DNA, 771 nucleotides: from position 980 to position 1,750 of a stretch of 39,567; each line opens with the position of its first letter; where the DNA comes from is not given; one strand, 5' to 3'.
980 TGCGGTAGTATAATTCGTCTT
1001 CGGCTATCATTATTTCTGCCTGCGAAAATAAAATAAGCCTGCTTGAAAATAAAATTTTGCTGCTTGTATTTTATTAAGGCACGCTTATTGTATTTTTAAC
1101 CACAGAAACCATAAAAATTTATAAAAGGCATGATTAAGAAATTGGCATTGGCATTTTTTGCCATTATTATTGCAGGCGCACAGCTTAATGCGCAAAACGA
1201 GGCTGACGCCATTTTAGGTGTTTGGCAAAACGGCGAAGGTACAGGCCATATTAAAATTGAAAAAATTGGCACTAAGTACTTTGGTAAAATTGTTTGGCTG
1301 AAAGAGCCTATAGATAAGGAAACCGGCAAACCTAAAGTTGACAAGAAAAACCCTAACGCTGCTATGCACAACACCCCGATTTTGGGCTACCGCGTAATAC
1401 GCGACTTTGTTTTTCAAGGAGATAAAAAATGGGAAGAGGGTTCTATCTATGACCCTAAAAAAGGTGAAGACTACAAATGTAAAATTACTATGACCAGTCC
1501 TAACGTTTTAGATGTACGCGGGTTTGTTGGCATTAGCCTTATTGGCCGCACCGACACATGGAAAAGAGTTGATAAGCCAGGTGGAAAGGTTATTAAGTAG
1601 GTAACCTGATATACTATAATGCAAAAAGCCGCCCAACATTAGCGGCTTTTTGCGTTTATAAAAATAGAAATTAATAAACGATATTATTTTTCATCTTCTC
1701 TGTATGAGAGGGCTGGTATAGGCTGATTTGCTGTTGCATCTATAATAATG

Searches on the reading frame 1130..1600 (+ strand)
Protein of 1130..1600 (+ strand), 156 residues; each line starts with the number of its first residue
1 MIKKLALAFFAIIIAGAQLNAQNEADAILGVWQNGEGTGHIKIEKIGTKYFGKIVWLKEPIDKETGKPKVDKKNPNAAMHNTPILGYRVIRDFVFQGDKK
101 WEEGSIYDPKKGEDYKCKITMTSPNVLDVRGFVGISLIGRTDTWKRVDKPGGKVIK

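Call 75: search_protein_families(library=pfam, proteins=[window:1130-1600:+], max_evalue=0.001)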
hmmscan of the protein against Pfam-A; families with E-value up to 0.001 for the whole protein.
window:1130-1600:+ (156 aa): 1 family
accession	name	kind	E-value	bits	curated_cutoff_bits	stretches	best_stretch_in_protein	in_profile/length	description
PF09917.15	DUF2147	-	7.8e-35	120.3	27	1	30-146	1-112/112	Uncharacterized protein conserved in bacteria (DUF2147)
